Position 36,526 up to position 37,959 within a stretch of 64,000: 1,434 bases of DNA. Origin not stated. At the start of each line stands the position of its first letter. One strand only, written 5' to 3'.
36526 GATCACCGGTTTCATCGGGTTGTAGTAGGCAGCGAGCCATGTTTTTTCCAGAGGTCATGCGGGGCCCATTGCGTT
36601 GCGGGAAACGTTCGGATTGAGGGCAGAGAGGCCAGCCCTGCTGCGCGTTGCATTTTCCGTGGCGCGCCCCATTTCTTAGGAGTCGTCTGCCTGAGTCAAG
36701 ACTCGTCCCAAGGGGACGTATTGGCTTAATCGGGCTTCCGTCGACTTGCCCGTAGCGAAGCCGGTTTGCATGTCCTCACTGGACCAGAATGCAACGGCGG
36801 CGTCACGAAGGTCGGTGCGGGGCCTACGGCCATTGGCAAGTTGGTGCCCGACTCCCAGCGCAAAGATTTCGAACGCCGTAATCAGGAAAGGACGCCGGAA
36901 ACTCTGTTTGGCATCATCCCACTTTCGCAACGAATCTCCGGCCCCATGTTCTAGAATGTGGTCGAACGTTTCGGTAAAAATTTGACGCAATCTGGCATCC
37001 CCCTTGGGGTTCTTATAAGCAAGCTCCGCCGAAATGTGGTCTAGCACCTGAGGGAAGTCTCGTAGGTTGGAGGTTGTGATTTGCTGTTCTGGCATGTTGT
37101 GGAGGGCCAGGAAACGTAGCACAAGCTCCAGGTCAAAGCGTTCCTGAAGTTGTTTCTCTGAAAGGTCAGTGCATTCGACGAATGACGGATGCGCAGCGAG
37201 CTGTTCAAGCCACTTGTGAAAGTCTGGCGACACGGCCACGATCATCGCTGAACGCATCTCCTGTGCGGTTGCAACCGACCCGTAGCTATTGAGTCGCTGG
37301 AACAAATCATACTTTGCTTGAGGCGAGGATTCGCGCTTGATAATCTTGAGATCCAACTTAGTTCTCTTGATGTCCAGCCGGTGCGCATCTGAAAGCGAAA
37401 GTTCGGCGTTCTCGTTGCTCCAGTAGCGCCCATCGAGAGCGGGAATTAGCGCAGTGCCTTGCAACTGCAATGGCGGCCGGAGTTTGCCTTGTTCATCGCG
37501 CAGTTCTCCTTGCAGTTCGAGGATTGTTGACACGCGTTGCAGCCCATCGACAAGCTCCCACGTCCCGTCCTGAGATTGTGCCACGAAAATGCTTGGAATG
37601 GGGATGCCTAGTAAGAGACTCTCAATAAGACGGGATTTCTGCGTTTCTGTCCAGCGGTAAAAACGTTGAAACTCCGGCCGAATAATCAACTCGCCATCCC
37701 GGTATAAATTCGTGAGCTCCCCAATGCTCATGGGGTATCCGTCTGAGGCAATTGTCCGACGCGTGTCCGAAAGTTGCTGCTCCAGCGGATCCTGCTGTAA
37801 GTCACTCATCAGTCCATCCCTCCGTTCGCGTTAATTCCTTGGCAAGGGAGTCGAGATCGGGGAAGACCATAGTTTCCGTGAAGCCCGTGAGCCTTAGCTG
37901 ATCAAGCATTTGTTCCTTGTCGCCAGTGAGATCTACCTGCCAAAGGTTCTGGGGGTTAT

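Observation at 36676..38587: Low-GC two-gene cassette: FRG-domain protein translationally coupled to a stand-alone DUF262 protein, a candidate undescribed defence/conflict module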

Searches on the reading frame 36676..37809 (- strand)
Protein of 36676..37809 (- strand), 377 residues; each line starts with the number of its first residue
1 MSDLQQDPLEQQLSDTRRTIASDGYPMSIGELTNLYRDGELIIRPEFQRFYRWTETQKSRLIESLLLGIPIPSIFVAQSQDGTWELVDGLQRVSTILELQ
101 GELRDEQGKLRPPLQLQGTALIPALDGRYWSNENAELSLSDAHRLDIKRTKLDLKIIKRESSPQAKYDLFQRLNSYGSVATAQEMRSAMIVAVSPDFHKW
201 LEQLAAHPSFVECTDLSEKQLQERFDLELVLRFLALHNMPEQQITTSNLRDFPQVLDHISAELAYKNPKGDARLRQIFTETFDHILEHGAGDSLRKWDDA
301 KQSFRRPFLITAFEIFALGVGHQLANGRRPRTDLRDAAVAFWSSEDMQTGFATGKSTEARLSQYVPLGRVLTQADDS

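Call 3: search_protein_families(library=pfam, proteins=[window:36676-37809:-], max_evalue=0.1)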
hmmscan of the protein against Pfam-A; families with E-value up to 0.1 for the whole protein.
window:36676-37809:- (377 aa): 1 family
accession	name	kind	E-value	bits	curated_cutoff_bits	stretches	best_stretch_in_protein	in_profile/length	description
PF03235.19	GmrSD_N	-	3.7e-23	83.1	33.2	1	30-189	2-197/199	GmrSD restriction endonuclease, N-terminal domain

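Call 4: search_protein_families(library=padloc, proteins=[window:36676-37809:-], max_evalue=0.1)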
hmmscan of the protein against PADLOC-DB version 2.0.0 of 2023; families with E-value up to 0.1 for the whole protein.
window:36676-37809:- (377 aa): 14 families
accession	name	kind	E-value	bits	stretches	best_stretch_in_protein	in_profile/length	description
PDLC03877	NsnA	-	1.3e-52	177.4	1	18-319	42-321/385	-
PDLC04027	PD-T4-2_A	-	4.3e-24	83.3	1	29-241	40-243/363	-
PDLC03418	REase_II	-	1.1e-07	29.3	1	38-98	29-89/372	Type II restriction enzyme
PDLC04150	HEC-05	-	0.00033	17.6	1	42-81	23-61/583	-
PDLC04155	HEC-06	-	0.00058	16.5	1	33-106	13-93/562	-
PDLC04151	HEC-05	-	0.0014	15.4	1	27-76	26-74/600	-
PDLC04709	PDC-M55C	-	0.002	14.8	1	35-81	23-68/554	-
PDLC02701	Orf5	-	0.0053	13.3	0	32-61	10-39/596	Orf5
PDLC02695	Orf5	-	0.0076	12.7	0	78-109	68-104/601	Orf5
PDLC04154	HEC-06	-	0.008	12.9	1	33-96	15-85/569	-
PDLC02792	SspE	-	0.012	11.9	1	37-69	19-51/771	SspE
PDLC04157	HEC-06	-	0.02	11.5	1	45-106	26-95/558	-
PDLC03835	DzbA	-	0.031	11.6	1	79-107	96-124/393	-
PDLC02786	SspE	-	0.045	10.1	0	45-69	27-51/766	SspE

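Call 5: search_protein_families(library=ncbifam, proteins=[window:36676-37809:-], max_evalue=0.1)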
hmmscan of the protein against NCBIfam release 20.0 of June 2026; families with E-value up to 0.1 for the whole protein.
window:36676-37809:- (377 aa): 0 families

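Call 22: find_homologous_proteins(query=window:36676-37809:-, max_evalue=0.00001)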
Query window:36676-37809:- (377 aa): 4122 proteins with E <= 0.00001 among 8000 candidates; the best 120 are listed.
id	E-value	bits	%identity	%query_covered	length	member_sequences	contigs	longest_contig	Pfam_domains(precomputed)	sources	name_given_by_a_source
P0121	2.9e-248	841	100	100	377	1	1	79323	PF03235.20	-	-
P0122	8.2e-151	520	64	98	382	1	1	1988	PF03235.20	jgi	jgi:hypothetical protein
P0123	7.0e-149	514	61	98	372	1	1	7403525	PF03235.20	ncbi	ncbi:DUF262 domain-containing protein [Mesorhizobium sp. ORM8.1]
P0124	7.1e-149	514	63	98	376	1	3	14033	PF03235.20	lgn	-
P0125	2.6e-148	512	62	99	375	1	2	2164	PF03235.20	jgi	jgi:hypothetical protein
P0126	2.9e-148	512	62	98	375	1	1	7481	PF03235.20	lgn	-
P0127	3.6e-148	511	63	99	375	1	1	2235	PF03235.20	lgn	-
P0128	4.4e-148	511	62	98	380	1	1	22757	PF03235.20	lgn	-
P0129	6.4e-148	510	63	99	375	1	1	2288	PF03235.20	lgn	-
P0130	1.2e-147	510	63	98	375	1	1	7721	PF03235.20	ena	-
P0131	1.6e-147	509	64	97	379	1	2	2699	PF03235.20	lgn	-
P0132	6.1e-147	507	62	98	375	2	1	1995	PF03235.20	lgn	-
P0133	1.0e-146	507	61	97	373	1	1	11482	PF03235.20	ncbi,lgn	-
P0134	1.0e-146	507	61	98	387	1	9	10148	PF03235.20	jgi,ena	-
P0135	1.2e-146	506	62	99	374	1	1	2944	PF03235.20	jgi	jgi:hypothetical protein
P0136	1.2e-146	506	62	98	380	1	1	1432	PF03235.20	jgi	jgi:Protein of unknown function DUF262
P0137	1.2e-146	506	61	99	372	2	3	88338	PF03235.20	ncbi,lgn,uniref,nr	ncbi:DUF262 domain-containing protein [Rhizobium pusense]|uniref:DUF262 domain-containing protein n=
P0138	1.6e-146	506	61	97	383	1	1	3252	PF03235.20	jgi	jgi:hypothetical protein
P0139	1.6e-146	506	62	98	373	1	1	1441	PF03235.20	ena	-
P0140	1.8e-146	506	62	99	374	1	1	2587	PF03235.20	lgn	-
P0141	2.1e-146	506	62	99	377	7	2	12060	PF03235.20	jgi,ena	-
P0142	2.5e-146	505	61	97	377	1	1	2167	PF03235.20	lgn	-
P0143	3.5e-146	505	61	98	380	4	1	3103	PF03235.20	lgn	-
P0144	1.4e-145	503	61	98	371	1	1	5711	PF03235.20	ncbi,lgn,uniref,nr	ncbi:DUF262 domain-containing protein [Reyranella sp.]|uniref:DUF262 domain-containing protein n=1 T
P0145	2.0e-145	502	61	98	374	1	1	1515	PF03235.20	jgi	jgi:hypothetical protein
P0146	2.2e-145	502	61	97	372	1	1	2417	PF03235.20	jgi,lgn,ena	-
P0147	2.3e-145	502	62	99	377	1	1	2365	PF03235.20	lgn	-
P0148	3.3e-145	502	63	99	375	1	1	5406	PF03235.20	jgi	jgi:hypothetical protein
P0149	6.2e-145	501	62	97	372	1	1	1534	PF03235.20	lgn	-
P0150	7.7e-145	500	62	98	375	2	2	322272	PF03235.20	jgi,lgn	jgi:hypothetical protein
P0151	1.3e-144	500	61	100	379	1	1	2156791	PF03235.20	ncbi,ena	-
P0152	1.6e-144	499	61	97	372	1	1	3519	PF03235.20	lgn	-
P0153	1.6e-144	499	62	100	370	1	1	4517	PF03235.20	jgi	jgi:hypothetical protein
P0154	1.7e-144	499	62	99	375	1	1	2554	PF03235.20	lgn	-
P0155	2.1e-144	499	62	99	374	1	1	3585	PF03235.20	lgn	-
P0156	2.2e-144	499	62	97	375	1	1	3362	PF03235.20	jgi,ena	-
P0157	5.0e-144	498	62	98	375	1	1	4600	PF03235.20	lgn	-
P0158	5.5e-144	498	61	98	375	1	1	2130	PF03235.20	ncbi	-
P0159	5.6e-144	498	61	97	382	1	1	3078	PF03235.20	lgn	-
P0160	6.3e-144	497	62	96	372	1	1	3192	PF03235.20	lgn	-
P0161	6.9e-144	497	62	98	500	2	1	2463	PF03235.20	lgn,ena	-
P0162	7.2e-144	497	60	99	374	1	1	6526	PF03235.20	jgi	jgi:hypothetical protein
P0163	8.2e-144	497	62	96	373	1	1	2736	PF03235.20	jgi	jgi:hypothetical protein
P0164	9.9e-144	497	61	98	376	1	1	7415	PF03235.20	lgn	-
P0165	1.2e-143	496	59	98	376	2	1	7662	PF03235.20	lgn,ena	-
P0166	1.2e-143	496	60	98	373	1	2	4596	PF03235.20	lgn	-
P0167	2.3e-143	495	61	97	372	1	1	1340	PF03235.20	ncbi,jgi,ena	jgi:hypothetical protein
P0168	2.9e-143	495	59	98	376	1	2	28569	PF03235.20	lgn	-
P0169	3.4e-143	495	60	98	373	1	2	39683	PF03235.20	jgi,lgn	jgi:hypothetical protein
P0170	4.2e-143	495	61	98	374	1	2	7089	PF03235.20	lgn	-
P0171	4.2e-143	495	61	97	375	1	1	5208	PF03235.20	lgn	-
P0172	5.5e-143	494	61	98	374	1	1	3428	PF03235.20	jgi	-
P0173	6.2e-143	494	61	96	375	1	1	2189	PF03235.20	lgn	-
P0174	6.9e-143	494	62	98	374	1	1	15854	PF03235.20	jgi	jgi:hypothetical protein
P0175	7.1e-143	494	60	97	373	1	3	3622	PF03235.20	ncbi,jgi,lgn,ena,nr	ncbi:MAG TPA: DUF262 domain-containing protein [Chthoniobacteraceae bacterium]|jgi:hypothetical prot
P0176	7.8e-143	494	62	98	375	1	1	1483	PF03235.20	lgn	-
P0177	1.1e-142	493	63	97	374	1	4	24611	PF03235.20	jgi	jgi:hypothetical protein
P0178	1.3e-142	493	60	98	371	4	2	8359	PF03235.20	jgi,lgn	jgi:hypothetical protein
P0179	1.7e-142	493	61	96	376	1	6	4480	PF03235.20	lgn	-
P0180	1.7e-142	493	62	96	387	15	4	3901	PF03235.20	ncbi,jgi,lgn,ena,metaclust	metaclust:\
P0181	1.8e-142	493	62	96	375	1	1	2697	PF03235.20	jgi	jgi:hypothetical protein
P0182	1.8e-142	493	61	98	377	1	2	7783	PF03235.20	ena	-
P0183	1.8e-142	493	60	97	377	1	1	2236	PF03235.20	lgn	-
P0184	1.8e-142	493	62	96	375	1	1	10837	PF03235.20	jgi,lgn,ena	-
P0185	1.9e-142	492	62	99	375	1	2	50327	PF03235.20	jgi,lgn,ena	-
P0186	2.0e-142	492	60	99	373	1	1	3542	PF03235.20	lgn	-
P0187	2.2e-142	492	62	98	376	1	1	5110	PF03235.20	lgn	-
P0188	2.4e-142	492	60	96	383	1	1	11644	PF03235.20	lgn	-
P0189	2.5e-142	492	60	97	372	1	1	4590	PF03235.20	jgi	jgi:hypothetical protein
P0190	2.7e-142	492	58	98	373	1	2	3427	PF03235.20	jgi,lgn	jgi:hypothetical protein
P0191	2.8e-142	492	60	98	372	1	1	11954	PF03235.20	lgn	-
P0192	3.3e-142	492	62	97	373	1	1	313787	PF03235.20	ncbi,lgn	-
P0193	3.3e-142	492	60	97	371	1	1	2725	PF03235.20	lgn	-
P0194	4.6e-142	491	61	99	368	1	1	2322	PF03235.20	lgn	-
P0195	5.8e-142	491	59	98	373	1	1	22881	PF03235.20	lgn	-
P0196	6.2e-142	491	61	99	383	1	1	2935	PF03235.20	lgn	-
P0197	6.5e-142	491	60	98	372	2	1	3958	PF03235.20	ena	-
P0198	8.2e-142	490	61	98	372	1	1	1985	PF03235.20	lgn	-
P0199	9.3e-142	490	60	98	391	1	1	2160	PF03235.20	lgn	-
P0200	1.1e-141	490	61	97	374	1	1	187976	PF03235.20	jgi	jgi:uncharacterized protein DUF262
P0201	1.1e-141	490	61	98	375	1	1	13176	PF03235.20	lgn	-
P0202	1.2e-141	490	60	97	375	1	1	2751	PF03235.20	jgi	jgi:hypothetical protein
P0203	1.3e-141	490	62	98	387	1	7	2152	PF03235.20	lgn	-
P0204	1.4e-141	490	61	97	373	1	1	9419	PF03235.20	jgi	jgi:Protein of unknown function DUF262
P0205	1.4e-141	490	60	97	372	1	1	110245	PF03235.20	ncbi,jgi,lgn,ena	jgi:hypothetical protein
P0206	1.7e-141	489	60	97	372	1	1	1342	PF03235.20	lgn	-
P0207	1.8e-141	489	61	98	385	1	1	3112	PF03235.20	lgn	-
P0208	1.9e-141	489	62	97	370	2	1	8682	PF03235.20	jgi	jgi:Protein of unknown function DUF262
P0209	2.0e-141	489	58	98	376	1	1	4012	PF03235.20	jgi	jgi:hypothetical protein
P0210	2.1e-141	489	59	97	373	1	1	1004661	PF03235.20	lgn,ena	-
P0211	2.6e-141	489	62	97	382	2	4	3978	PF03235.20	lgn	-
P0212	2.8e-141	489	59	99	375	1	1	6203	PF03235.20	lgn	-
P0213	2.9e-141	489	61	99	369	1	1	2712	PF03235.20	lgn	-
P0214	2.9e-141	489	61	97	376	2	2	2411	PF03235.20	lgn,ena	-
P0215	3.1e-141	488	60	97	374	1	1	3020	PF03235.20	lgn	-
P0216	3.2e-141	488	62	98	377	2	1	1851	PF03235.20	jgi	jgi:hypothetical protein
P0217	4.0e-141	488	60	97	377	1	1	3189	PF03235.20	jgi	jgi:hypothetical protein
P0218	4.1e-141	488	61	97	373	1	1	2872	PF03235.20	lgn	-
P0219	5.4e-141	488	61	98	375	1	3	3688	PF03235.20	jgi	jgi:hypothetical protein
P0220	5.6e-141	488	61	99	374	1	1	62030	PF03235.20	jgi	jgi:uncharacterized protein DUF262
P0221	6.0e-141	488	61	98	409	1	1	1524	PF03235.20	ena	-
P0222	6.6e-141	487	61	99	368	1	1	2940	PF03235.20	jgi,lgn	jgi:hypothetical protein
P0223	7.7e-141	487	61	99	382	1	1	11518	PF03235.20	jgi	jgi:hypothetical protein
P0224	8.0e-141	487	62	96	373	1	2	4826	PF03235.20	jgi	jgi:hypothetical protein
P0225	8.7e-141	487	60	98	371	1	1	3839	PF03235.20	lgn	-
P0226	1.1e-140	487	60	98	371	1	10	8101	PF03235.20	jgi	jgi:hypothetical protein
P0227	1.1e-140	487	61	99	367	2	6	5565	PF03235.20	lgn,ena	-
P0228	1.2e-140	487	60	99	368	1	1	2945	PF03235.20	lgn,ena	-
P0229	1.2e-140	487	61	99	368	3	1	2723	PF03235.20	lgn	-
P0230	1.2e-140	487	61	98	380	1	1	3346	PF03235.20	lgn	-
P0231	1.3e-140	486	59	97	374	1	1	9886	PF03235.20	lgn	-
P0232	1.3e-140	486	60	99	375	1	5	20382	PF03235.20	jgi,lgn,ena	-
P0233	1.4e-140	486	61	98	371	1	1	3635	PF03235.20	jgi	-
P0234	2.0e-140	486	60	99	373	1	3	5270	PF03235.20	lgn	-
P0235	2.5e-140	486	58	98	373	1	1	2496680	PF03235.20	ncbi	ncbi:DUF262 domain-containing protein [Azospirillum sp. Marseille-Q6669]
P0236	2.7e-140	485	60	97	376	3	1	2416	PF03235.20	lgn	-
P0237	3.3e-140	485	61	96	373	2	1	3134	PF03235.20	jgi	jgi:Protein of unknown function DUF262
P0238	3.9e-140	485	59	97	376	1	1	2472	PF03235.20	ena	-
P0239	3.9e-140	485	60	99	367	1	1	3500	PF03235.20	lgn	-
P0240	4.5e-140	485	60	97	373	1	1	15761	PF03235.20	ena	-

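Call 45: search_solved_structures(query=window:36679-37809:-, max_evalue=1, show_alignments=2)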
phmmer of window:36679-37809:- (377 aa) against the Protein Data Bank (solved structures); distinct sequences matched with E-value up to 1: 2.
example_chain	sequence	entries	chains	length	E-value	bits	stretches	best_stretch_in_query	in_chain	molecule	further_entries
5kg8_A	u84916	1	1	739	0.3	13.1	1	153-240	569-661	Unconventional myosin-X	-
9ygm_LZ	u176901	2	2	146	0.94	11.5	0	207-297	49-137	60S ribosomal protein eL27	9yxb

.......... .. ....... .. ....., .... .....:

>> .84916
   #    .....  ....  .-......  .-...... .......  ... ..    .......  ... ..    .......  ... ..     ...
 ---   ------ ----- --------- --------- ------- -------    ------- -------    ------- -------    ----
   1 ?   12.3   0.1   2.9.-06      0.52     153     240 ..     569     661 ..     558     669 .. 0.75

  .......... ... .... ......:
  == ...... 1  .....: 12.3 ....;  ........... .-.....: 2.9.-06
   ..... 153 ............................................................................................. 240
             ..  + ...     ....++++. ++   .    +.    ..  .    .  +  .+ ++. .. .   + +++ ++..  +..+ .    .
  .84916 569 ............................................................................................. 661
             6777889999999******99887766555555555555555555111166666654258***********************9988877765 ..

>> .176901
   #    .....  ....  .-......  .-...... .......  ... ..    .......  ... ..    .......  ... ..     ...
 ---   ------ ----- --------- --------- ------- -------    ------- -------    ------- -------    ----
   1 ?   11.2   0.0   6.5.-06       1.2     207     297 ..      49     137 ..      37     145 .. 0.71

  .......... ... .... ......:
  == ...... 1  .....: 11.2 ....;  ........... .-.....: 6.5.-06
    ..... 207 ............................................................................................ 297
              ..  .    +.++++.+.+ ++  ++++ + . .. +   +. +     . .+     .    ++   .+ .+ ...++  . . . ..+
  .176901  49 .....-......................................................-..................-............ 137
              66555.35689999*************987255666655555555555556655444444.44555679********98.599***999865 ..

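Call 61: search_solved_structures(query=A5, max_evalue=1, show_alignments=2)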
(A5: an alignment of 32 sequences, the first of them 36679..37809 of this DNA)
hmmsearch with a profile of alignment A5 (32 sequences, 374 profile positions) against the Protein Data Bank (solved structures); distinct sequences matched with E-value up to 1: 1.
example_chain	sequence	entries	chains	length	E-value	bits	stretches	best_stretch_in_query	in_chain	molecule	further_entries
6s62_A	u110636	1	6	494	0.65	11.9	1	37-96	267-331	Propionate catabolic protein PrpD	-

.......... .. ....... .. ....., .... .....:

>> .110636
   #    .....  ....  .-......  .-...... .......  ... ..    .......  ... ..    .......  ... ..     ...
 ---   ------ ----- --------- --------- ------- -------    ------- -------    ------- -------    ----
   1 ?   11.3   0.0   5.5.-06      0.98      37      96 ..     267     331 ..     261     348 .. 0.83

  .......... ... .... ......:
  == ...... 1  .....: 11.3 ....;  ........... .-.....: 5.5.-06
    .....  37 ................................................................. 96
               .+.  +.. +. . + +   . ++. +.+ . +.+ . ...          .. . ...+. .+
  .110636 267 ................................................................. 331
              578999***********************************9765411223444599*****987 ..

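Call 62: find_related_loci(query=A5, collection=viral_contigs, flank=8000)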
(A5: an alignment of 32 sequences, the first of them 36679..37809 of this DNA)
Query A5 (377 aa) in viral_contigs; peptide patterns used: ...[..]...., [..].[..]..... (x = any residue, [..] = any of these).
60 stretches matched a pattern; 20 encode a relative of the query (tblastn E <= 1e-3); 20 distinct loci.
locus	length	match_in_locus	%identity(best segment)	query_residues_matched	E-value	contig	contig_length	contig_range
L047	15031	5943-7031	39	9-369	4e-86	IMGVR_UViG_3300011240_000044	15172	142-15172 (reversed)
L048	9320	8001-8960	43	4-324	3e-84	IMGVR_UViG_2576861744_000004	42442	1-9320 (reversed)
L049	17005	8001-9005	41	4-336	4e-81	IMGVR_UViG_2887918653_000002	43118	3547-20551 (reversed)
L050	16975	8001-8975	43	9-337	7e-80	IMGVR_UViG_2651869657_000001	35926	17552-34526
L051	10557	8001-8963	39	4-327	5e-78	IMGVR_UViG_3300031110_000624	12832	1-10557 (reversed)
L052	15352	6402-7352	41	2-324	2e-77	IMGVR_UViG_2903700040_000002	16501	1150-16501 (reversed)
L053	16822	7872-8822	41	2-324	2e-77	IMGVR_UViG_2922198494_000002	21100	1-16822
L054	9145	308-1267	43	9-328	6e-76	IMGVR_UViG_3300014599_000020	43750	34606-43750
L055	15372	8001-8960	40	9-328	2e-75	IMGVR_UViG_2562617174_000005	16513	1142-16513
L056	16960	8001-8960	40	9-328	2e-75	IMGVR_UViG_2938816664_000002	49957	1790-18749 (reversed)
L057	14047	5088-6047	40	9-328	2e-75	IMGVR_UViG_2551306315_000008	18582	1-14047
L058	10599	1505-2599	38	9-368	1e-73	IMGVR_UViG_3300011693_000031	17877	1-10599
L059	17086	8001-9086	36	6-370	1e-70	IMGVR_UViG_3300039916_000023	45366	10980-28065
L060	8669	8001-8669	50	2-228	4e-69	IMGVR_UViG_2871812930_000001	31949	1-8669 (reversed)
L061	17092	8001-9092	35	9-368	2e-68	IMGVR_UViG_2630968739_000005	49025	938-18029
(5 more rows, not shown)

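Call 63: find_related_loci(query=A5, collection=metagenome_contigs, flank=4000)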
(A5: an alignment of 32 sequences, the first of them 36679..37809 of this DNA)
Query A5 (377 aa) in metagenome_contigs; peptide patterns used: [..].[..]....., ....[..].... (x = any residue, [..] = any of these).
600 stretches matched a pattern (row limit reached: there are more); 505 encode a relative of the query (tblastn E <= 1e-3); the best 80 are kept; 80 distinct loci.
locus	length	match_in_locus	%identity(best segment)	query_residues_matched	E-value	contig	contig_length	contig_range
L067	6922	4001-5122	62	1-374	7e-154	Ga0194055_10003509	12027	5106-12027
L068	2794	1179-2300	61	1-374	8e-162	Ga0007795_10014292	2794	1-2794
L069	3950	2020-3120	60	1-374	1e-156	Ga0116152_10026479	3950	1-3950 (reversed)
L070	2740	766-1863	62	9-374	8e-161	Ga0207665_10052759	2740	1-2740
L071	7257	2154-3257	59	9-377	5e-151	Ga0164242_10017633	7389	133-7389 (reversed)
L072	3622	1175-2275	60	6-372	2e-156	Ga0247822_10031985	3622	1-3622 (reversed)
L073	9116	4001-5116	62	1-372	3e-150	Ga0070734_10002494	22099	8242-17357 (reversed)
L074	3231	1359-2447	62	7-369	5e-157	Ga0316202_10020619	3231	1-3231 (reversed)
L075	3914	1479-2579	61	1-374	1e-154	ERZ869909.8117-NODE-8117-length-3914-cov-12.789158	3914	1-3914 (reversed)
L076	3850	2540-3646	59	4-372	2e-152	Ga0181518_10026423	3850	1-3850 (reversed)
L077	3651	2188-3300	61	7-377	3e-151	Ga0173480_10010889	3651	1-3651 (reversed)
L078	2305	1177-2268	60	9-373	1e-154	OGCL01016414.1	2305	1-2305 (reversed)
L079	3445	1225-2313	60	9-372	7e-149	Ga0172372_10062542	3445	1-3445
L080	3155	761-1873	61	1-371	1e-149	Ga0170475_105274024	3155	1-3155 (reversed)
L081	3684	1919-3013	59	6-369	4e-147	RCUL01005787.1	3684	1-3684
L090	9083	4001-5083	53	4-371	4e-115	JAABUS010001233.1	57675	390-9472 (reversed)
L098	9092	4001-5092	52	9-373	1e-111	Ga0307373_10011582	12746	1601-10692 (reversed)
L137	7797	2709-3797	40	9-371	9e-91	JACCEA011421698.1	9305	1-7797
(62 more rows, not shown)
